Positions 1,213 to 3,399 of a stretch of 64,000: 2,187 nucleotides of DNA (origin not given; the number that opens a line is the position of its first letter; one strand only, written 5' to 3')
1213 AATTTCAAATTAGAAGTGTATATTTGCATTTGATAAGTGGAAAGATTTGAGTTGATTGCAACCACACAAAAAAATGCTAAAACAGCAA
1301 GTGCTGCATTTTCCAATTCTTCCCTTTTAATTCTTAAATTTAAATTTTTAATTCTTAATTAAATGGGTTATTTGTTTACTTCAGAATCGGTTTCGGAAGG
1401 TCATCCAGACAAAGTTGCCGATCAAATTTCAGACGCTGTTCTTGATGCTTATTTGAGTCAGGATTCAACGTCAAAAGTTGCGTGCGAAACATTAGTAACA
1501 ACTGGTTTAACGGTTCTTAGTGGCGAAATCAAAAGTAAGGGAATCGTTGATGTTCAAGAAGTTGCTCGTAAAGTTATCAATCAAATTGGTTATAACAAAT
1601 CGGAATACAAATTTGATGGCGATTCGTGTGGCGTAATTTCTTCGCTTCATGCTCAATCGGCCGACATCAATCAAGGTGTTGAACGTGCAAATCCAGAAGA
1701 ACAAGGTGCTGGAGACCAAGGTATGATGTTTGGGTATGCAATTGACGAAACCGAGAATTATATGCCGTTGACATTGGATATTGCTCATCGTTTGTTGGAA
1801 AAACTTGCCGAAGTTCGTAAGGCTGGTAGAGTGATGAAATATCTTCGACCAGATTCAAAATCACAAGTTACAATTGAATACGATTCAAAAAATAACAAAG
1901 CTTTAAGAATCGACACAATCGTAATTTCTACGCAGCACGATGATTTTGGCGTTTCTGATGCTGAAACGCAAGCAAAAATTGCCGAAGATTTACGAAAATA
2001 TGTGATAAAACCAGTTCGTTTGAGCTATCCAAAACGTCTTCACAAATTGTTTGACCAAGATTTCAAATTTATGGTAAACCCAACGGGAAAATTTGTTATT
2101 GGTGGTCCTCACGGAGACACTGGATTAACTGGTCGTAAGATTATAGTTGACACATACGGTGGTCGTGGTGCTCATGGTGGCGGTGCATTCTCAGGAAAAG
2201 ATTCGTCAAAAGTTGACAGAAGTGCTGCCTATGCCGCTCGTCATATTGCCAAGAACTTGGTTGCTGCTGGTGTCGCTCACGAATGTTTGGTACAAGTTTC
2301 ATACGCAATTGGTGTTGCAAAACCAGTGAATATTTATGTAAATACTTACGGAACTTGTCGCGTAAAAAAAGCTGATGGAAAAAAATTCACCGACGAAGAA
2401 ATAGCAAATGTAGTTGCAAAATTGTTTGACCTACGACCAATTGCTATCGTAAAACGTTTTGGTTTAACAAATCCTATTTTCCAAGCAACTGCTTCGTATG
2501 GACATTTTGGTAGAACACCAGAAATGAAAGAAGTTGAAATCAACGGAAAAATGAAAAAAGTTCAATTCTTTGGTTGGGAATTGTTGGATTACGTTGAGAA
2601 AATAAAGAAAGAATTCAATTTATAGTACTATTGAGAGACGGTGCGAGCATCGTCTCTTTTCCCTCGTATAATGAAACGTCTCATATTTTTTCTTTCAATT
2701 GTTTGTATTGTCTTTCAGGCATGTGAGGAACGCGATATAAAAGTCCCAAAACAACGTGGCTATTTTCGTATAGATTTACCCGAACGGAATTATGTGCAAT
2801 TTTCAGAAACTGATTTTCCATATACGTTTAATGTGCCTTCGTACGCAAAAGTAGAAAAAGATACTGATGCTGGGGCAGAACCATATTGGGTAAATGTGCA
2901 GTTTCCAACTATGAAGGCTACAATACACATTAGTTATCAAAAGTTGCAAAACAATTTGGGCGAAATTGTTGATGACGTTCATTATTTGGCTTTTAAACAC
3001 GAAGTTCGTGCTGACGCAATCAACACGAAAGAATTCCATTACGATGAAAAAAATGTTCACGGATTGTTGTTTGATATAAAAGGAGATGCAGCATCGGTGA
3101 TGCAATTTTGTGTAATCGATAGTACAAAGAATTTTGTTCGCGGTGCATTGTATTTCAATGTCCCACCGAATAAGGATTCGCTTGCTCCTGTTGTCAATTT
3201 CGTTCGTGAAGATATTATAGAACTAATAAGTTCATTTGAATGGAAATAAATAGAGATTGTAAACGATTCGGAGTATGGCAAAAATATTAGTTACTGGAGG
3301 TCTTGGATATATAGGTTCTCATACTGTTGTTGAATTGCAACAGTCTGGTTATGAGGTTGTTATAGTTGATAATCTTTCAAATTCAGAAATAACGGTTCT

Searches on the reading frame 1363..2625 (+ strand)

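Call 42: search_protein_families(library=ncbifam, proteins=[window:1363-2625:+], max_evalue=0.01)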
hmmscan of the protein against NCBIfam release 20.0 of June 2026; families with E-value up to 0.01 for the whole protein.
window:1363-2625:+ (420 aa): 1 family
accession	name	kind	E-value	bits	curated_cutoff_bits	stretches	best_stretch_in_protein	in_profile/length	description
TIGR01034.1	metK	equivalog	1.6e-156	521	309.4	1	4-392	1-365/377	methionine adenosyltransferase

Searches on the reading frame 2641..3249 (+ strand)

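Call 66: search_protein_families(library=ncbifam, proteins=[window:2641-3249:+], max_evalue=0.001)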
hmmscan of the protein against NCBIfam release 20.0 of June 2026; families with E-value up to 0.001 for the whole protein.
window:2641-3249:+ (202 aa): 1 family
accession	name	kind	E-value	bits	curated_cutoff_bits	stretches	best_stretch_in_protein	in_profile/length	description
TIGR03512.2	GldD_lipoprot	equivalog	1.9e-65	220.2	120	1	20-202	2-182/182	gliding motility lipoprotein GldD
